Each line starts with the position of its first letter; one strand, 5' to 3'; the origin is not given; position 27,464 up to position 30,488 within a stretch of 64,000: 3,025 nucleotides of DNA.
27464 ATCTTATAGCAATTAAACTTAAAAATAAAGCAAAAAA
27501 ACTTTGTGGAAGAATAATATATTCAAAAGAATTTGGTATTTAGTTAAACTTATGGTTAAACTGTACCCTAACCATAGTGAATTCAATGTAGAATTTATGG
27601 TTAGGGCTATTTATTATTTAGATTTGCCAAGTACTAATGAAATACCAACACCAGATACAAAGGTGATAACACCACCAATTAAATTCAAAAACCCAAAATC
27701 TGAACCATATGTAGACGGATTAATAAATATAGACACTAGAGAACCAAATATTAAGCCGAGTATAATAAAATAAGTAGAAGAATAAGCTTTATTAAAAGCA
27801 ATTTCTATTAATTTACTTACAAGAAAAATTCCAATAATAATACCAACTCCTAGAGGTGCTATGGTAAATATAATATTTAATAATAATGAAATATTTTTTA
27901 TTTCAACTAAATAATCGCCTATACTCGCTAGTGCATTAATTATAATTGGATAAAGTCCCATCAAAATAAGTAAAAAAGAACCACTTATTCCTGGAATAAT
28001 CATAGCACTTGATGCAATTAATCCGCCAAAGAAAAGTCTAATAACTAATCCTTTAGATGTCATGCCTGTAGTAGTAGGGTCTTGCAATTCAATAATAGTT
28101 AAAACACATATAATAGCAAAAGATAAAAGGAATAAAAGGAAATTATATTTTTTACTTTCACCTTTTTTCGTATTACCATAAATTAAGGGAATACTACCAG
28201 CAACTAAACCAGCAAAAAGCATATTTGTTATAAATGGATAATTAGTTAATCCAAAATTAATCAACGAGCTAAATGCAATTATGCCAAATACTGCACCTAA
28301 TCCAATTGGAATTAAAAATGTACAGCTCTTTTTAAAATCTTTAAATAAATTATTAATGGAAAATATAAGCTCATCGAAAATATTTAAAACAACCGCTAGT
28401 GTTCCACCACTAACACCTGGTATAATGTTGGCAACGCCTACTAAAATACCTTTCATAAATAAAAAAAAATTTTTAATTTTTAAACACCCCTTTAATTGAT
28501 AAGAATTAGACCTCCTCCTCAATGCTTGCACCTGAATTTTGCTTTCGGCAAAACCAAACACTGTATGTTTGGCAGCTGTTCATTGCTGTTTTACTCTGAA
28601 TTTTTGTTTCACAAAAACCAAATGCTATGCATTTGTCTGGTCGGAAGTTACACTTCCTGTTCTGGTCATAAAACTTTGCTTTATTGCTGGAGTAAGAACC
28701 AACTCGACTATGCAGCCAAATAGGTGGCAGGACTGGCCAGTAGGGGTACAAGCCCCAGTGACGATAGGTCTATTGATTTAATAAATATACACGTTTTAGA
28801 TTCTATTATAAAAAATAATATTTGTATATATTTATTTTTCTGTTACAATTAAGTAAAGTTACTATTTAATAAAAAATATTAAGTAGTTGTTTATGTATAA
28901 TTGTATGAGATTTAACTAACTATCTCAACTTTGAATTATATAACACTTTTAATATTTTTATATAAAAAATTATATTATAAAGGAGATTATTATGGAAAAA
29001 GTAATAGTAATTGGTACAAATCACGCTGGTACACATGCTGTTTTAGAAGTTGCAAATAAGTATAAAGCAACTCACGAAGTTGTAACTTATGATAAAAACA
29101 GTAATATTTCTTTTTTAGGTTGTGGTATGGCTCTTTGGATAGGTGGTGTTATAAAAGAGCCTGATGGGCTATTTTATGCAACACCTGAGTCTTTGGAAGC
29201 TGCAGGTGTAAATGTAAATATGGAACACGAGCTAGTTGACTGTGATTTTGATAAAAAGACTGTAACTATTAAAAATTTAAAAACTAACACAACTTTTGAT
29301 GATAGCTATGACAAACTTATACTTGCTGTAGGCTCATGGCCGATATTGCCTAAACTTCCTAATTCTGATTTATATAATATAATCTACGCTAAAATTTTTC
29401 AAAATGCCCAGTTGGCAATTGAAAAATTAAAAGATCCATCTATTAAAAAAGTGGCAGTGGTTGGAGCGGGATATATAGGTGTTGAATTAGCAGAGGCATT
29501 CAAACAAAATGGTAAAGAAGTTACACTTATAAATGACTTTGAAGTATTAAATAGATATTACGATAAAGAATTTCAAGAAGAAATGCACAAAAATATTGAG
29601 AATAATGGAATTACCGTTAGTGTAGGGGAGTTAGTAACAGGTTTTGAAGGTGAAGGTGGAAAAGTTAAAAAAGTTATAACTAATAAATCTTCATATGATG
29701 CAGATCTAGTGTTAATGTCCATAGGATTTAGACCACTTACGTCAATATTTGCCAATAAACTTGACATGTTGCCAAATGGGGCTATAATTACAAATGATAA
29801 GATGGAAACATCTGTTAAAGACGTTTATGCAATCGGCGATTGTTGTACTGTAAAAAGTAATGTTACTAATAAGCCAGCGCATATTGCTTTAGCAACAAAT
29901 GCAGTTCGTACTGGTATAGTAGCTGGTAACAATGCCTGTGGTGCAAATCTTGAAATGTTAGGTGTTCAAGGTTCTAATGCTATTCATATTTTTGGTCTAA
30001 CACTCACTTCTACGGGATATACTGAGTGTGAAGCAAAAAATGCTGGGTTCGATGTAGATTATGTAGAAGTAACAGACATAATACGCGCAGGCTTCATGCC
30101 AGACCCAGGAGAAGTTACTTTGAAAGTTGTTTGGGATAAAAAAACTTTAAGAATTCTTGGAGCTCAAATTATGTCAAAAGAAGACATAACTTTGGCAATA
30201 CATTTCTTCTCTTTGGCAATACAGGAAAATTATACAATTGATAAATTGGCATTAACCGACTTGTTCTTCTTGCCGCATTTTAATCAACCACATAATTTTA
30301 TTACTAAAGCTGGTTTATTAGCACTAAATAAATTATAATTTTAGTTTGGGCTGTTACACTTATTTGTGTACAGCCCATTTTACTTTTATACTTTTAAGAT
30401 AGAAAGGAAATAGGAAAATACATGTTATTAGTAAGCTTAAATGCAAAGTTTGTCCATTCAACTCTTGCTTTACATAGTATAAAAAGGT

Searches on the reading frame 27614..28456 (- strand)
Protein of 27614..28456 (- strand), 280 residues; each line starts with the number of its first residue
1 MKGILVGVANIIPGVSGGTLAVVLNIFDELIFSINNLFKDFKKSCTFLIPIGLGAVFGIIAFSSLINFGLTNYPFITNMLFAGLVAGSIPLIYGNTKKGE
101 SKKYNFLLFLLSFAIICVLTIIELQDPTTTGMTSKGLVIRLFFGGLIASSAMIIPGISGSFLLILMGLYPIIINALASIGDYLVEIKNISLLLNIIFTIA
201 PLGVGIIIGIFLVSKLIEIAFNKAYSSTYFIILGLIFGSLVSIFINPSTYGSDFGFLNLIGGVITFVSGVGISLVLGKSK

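Call 17: find_encoding_contigs(protein=window:27614-28456:-, flank=6000, max_places=10)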
Protein window:27614-28456:- (280 aa): 1 contig read that carries it; 1 place shown.
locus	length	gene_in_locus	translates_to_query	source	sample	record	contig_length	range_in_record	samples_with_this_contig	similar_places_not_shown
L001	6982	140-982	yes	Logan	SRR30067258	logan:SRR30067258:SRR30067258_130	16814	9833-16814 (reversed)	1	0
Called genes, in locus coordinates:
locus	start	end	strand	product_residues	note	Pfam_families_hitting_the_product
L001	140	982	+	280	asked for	PF04018:VCA0040-like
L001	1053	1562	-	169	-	PF13527:Acetyltransf_9 (faint), PF00583:Acetyltransf_1, PF13673:Acetyltransf_10 (weak), PF13508:Acetyltransf_7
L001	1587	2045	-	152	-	PF00583:Acetyltransf_1, PF13673:Acetyltransf_10, PF13508:Acetyltransf_7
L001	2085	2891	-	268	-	PF13205:Big_5 (faint)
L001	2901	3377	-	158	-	PF02664:LuxS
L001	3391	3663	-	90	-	-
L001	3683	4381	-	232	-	PF20260:PUA_4, PF04452:Methyltrans_RNA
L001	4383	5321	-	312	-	PF06325:PrmA, PF05175:MTS, PF13847:Methyltransf_31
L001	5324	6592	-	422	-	PF02127:Peptidase_M18, PF05343:Peptidase_M42 (weak)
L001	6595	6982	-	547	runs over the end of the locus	PF02120:Flg_hook (weak)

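Call 32: find_homologous_proteins(query=window:27614-28456:-, max_evalue=1e-30)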
Query window:27614-28456:- (280 aa): 1676 proteins with E <= 1e-30 among 8000 candidates; the best 120 are listed.
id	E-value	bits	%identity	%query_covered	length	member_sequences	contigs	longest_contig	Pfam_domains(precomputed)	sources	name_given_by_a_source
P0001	1.1e-161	555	100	100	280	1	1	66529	PF04018.19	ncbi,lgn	ncbi:MAG: DUF368 domain-containing protein [Lachnospirales bacterium]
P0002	1.8e-91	325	62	100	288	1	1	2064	PF04018.19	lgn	-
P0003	9.7e-89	316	62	100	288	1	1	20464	PF04018.19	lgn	-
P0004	1.6e-73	266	56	91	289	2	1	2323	PF04018.19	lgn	-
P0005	1.7e-73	266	52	99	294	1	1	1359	PF04018.19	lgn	-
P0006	2.3e-73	265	52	99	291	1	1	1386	PF04018.19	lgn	-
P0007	3.4e-73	265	51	99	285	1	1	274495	PF04018.19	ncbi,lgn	-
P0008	4.8e-73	264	51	100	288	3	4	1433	PF04018.19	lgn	-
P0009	2.8e-72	262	52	99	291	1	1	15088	PF04018.19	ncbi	-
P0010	1.6e-71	259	50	99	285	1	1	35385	PF04018.19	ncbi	-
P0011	1.9e-71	259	53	98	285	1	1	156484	PF04018.19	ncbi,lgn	-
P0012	2.0e-71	259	53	99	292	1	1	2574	PF04018.19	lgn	-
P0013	7.8e-71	257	53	99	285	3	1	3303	PF04018.19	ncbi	-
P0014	1.4e-70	256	52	100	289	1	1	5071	PF04018.19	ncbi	-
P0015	4.6e-70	254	49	99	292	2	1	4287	PF04018.19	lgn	-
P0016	7.1e-70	254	51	100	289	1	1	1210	PF04018.19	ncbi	-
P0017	1.4e-69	253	49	100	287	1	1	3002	PF04018.19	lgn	-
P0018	1.7e-69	252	51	99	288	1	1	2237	PF04018.19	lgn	-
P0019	1.8e-69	252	49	99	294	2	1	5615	PF04018.19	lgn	-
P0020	2.3e-69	252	51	99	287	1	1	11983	PF04018.19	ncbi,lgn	-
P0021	6.9e-69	250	49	99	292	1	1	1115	PF04018.19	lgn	-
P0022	9.0e-69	250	51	99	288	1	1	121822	PF04018.19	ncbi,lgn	-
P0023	1.8e-68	249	50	99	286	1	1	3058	PF04018.19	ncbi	-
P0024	1.8e-68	249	51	100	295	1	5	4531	PF04018.19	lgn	-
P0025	2.5e-68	249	50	98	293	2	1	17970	PF04018.19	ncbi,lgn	-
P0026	2.7e-68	249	50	99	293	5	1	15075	PF04018.19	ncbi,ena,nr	ncbi:MAG: DUF368 domain-containing protein [Oscillospiraceae bacterium]|nr:DUF368 domain-containing 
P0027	2.8e-68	248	51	96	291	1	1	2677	PF04018.19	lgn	-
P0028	3.7e-68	248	50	100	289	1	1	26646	PF04018.19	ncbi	-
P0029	3.9e-68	248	52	96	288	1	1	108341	PF04018.19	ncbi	-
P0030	5.0e-68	248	50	99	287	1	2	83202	PF04018.19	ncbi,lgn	-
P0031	8.1e-68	247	50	99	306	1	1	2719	PF04018.19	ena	-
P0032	8.7e-68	247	53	96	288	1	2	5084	PF04018.19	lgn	-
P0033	1.4e-67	246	51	100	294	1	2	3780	PF04018.19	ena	-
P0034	1.5e-67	246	50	100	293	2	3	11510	PF04018.19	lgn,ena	-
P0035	1.6e-67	246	49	99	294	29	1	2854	PF04018.19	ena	-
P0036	2.0e-67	246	50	99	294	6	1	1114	PF04018.19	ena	-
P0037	3.6e-67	245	49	99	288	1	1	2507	PF04018.19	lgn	-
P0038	4.4e-67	245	49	100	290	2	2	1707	PF04018.19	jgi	-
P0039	6.3e-67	244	49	98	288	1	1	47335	PF04018.19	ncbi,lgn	-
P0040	7.0e-67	244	50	100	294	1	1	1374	PF04018.19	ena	-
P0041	1.4e-66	243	53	90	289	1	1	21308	PF04018.19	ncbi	-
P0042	1.8e-66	243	49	96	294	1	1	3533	PF04018.19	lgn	-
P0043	2.2e-66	242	49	96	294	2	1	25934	PF04018.19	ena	-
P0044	2.4e-66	242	49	100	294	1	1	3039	PF04018.19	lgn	-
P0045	4.6e-66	241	51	99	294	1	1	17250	PF04018.19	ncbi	-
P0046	6.1e-66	241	50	99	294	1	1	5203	PF04018.19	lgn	-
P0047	1.2e-65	240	49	100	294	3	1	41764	PF04018.19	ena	-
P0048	2.2e-65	239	49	100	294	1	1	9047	PF04018.19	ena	-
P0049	2.9e-65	239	48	100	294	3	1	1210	PF04018.19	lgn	-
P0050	3.0e-65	239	51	99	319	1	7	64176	PF04018.19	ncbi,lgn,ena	-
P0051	3.6e-65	238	49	100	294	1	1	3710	PF04018.19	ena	-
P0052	5.5e-65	238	51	88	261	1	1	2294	PF04018.19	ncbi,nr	ncbi:MAG: DUF368 domain-containing protein, partial [Oscillospiraceae bacterium]|nr:DUF368 domain-co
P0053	5.7e-65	238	48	100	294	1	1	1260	PF04018.19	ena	-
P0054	5.8e-65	238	49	100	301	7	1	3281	PF04018.19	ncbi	-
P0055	8.2e-65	237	47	100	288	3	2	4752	PF04018.19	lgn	-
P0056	1.6e-64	236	48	100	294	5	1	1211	PF04018.19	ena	-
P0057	1.6e-64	236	48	100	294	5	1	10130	PF04018.19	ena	-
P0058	2.0e-64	236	48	100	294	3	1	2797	PF04018.19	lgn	-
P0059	2.4e-64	236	49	100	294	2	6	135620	PF04018.19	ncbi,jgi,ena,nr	ncbi:MAG: DUF368 domain-containing protein [Ruminococcaceae bacterium]|nr:DUF368 domain-containing p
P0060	2.7e-64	235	49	100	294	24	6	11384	PF04018.19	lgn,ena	-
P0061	3.5e-64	235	45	99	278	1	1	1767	PF04018.19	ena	-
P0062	3.7e-64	235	49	98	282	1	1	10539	PF04018.19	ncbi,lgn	-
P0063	3.8e-64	235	49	100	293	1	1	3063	PF04018.19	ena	-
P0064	5.3e-64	234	47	99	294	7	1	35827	PF04018.19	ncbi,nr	ncbi:MAG: DUF368 domain-containing protein [Oscillospiraceae bacterium]|nr:DUF368 domain-containing 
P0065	5.4e-64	234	48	94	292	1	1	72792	PF04018.19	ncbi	-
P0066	5.7e-64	234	48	99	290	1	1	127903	PF04018.19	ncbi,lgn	-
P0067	9.5e-64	234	48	99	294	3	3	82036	PF04018.19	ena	-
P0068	1.1e-63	233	44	100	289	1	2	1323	PF04018.19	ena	-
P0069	1.2e-63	233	48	100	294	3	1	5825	PF04018.19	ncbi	-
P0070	2.1e-63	233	49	100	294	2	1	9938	PF04018.19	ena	-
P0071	2.4e-63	232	47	100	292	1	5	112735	PF04018.19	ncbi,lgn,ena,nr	ncbi:MAG: DUF368 domain-containing protein [Oscillospiraceae bacterium]|nr:DUF368 domain-containing 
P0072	2.4e-63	232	48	100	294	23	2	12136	PF04018.19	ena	-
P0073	2.8e-63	232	48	100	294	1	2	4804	PF04018.19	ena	-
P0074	3.8e-63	232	48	99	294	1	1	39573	PF04018.19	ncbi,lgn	-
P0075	4.4e-63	231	48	100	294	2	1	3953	PF04018.19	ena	-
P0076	5.1e-63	231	48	100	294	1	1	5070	PF04018.19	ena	-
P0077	5.4e-63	231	47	98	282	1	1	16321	PF04018.19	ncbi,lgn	ncbi:MAG: DUF368 domain-containing protein [Lachnospirales bacterium]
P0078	6.3e-63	231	49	90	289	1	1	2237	PF04018.19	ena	-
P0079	1.6e-62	230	47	98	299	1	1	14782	PF04018.19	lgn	-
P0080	3.9e-62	228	48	100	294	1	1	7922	PF04018.19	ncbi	-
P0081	5.0e-62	228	48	99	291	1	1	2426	PF04018.19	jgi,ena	-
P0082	6.2e-62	228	52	100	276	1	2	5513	PF04018.19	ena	-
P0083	9.7e-62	227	46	100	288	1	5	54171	PF04018.19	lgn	-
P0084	1.5e-61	226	49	91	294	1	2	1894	PF04018.19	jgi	jgi:putative membrane protein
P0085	4.2e-61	225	48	90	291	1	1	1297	PF04018.19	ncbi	-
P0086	5.3e-61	225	45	99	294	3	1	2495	PF04018.19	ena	-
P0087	6.2e-61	224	45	99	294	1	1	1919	PF04018.19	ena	-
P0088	7.2e-61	224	47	96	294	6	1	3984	PF04018.19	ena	-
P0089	7.7e-61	224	45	99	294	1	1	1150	PF04018.19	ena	-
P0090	8.7e-61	224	45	100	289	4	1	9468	PF04018.19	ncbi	-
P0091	8.8e-61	224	47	99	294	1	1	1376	PF04018.19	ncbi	-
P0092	1.1e-60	224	45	99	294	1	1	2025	PF04018.19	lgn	-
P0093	1.5e-60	223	45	99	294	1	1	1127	PF04018.19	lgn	-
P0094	2.3e-60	223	46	100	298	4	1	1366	PF04018.19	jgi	jgi:putative membrane protein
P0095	2.7e-60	222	45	99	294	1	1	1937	PF04018.19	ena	-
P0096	2.8e-60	222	45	99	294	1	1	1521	PF04018.19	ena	-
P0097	7.3e-60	221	51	100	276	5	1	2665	PF04018.19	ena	-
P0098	9.5e-60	221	44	100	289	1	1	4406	PF04018.19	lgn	-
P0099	1.5e-59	220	46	97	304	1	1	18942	PF04018.19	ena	-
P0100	2.6e-59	219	45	100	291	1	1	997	PF04018.19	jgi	-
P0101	2.9e-59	219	47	90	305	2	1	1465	PF04018.19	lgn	-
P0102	4.0e-59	218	46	100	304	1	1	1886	PF04018.19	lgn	-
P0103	1.4e-58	217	46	100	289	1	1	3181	PF04018.19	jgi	-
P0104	1.4e-58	217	43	100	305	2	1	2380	PF04018.19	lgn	-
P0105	1.9e-58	216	45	100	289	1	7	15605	PF04018.19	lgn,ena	-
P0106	2.2e-58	216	45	100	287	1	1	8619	PF04018.19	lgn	-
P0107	2.3e-58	216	45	100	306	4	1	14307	PF04018.19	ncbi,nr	ncbi:MAG: DUF368 domain-containing protein [Clostridiales bacterium]|nr:DUF368 domain-containing pro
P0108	2.3e-58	216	45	100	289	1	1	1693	PF04018.19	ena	-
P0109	2.7e-58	216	44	99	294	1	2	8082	PF04018.19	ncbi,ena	-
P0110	3.6e-58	215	45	100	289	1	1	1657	PF04018.19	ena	-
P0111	3.7e-58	215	45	100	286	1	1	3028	PF04018.19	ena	-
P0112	4.1e-58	215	45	100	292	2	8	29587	PF04018.19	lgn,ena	-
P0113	8.1e-58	214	46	100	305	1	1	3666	PF04018.19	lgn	-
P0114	1.1e-57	214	49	100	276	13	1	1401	PF04018.19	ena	-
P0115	1.1e-57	214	45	100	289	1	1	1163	PF04018.19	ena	-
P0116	1.5e-57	213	44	98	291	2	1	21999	PF04018.19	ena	-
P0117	1.9e-57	213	46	100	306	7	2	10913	PF04018.19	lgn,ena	-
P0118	2.4e-57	213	44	100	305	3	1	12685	PF04018.19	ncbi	-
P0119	4.3e-57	212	44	100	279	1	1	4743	PF04018.19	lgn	-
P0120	4.6e-57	212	45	100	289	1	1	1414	PF04018.19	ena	-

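Call 33: find_encoding_contigs(protein=P0003, flank=10000, max_places=4)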
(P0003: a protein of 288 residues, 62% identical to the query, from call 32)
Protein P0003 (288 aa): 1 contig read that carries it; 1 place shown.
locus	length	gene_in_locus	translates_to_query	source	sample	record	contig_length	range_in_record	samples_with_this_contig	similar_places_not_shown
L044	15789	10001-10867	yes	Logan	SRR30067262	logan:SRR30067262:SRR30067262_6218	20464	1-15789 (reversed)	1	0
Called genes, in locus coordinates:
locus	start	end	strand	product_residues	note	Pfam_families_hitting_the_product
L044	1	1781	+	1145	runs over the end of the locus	PF00497:SBP_bac_3 (weak), PF00990:GGDEF, PF00563:EAL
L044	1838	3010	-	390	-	PF22694:CtpB_N-like, PF00595:PDZ (weak), PF13180:PDZ_2 (faint), PF17820:PDZ_6, PF03572:Peptidase_S41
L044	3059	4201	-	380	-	PF24568:CC_PcsB, PF01551:Peptidase_M23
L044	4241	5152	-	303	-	PF18075:FtsX_ECD, PF02687:FtsX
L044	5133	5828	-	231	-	PF00005:ABC_tran, PF02463:SMC_N, PF13304:AAA_21 (faint)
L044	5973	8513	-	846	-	PF00009:GTP_EFTU, PF22042:EF-G_D2 (weak), PF14492:EFG_III (weak), PF03764:EFG_IV, PF00679:EFG_C, PF05991:NYN_YacP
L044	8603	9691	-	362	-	PF06347:SH3_4 (faint), PF08239:SH3_3, PF00877:NLPC_P60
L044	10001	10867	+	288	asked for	PF04018:VCA0040-like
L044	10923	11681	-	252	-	PF13484:Fer4_16 (faint), PF12838:Fer4_7 (faint), PF00037:Fer4 (faint)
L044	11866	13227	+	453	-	-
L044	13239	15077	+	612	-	PF13522:GATase_6, PF13537:GATase_7, PF00733:Asn_synthase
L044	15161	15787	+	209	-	?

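Call 34: find_encoding_contigs(protein=P0002, flank=10000, max_places=4)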
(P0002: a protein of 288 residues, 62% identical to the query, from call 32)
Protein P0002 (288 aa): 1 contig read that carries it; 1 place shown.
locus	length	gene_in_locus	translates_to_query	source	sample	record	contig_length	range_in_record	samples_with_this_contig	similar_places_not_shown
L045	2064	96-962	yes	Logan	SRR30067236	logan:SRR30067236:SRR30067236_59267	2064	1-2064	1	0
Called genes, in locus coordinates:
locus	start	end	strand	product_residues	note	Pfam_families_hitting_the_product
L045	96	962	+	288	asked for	PF04018:VCA0040-like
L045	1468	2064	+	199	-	?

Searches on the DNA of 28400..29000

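Call 8: search_rna_families(source=window, start=28400, end=29000, threshold=evalue, max_evalue=10, show_alignments=3)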
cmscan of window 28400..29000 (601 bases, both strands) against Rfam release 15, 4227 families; matches with E-value up to 10: 1.
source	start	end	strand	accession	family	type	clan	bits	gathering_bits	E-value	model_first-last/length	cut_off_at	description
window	28904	28951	-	RF03091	Clostridium-PBP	Gene; sRNA;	-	18.8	94.4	7.8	1-73/73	no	Clostridium-PBP RNA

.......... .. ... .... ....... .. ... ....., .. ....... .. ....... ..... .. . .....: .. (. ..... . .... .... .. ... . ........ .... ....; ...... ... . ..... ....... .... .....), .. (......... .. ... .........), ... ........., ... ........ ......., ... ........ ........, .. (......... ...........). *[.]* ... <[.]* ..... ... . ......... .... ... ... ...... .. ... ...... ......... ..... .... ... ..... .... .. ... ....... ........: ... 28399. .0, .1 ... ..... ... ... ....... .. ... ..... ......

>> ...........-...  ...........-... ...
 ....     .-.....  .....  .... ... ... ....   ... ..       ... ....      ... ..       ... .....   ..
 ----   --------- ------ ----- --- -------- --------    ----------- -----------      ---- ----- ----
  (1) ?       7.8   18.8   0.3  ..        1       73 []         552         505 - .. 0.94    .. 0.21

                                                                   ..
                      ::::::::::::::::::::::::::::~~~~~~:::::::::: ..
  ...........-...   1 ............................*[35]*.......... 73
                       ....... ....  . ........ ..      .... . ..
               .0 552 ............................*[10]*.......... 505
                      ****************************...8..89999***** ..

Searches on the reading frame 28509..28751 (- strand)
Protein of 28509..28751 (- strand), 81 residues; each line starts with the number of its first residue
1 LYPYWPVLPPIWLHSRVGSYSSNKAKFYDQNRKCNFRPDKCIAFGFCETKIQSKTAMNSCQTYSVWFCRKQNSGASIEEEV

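Call 28: find_homologous_proteins(query=window:28509-28751:-, max_evalue=0.01)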
Query seq(81 aa): no candidate shares three 5-residue words with the query. No homologue found.
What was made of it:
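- Tried and rejected: Translating the longest ORF of the element (81 aa) and searching the protein collection for spurious ORF calls in other copies: no candidate (call 28).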

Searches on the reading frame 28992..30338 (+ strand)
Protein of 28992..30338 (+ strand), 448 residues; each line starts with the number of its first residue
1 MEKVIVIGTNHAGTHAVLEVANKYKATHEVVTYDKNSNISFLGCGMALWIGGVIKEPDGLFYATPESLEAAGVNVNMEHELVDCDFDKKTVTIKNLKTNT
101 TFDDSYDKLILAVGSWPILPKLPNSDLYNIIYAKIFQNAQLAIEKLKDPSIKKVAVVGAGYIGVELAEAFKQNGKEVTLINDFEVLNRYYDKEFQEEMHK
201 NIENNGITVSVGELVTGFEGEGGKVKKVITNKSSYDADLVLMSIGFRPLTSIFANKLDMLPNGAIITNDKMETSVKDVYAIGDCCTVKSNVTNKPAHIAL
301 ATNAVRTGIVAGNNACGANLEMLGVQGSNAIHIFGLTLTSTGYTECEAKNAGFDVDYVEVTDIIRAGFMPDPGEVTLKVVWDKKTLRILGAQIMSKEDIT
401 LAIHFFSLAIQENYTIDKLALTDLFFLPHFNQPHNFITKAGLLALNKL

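Call 47: search_protein_families(library=pfam, proteins=[window:28992-30338:+], max_evalue=0.00001)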
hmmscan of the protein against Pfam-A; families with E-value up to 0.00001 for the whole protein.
window:28992-30338:+ (448 aa): 4 families
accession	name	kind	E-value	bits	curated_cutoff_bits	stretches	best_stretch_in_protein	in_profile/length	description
PF07992.20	Pyr_redox_2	-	4.7e-64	217.1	26.1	1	3-308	2-291/291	Pyridine nucleotide-disulphide oxidoreductase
PF00070.33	Pyr_redox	-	1e-18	68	22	1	153-231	1-80/82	Pyridine nucleotide-disulphide oxidoreductase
PF02852.28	Pyr_redox_dim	-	5.4e-13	49.5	25.3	1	334-431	7-103/110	Pyridine nucleotide-disulphide oxidoreductase, dimerisation domain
PF13738.12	Pyr_redox_3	-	9.8e-10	38.6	30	1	107-282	126-305/305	Pyridine nucleotide-disulphide oxidoreductase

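Call 61: find_encoding_contigs(protein=window:28992-30338:+, flank=3000, max_places=5)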
Protein window:28992-30338:+ (448 aa): 1 contig read that carries it; 1 place shown.
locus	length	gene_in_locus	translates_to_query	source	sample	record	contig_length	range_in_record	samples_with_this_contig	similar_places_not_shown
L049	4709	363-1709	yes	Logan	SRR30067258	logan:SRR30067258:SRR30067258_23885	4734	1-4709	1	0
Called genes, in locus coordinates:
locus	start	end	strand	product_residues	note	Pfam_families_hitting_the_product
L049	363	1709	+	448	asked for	PF03486:HI0933_like (faint), PF07992:Pyr_redox_2, PF13738:Pyr_redox_3, PF00070:Pyr_redox, PF02852:Pyr_redox_dim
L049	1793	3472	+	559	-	PF02310:B12-binding, PF04055:Radical_SAM, PF13311:DUF4080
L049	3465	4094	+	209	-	PF00730:HhH-GPD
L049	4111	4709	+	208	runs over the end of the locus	?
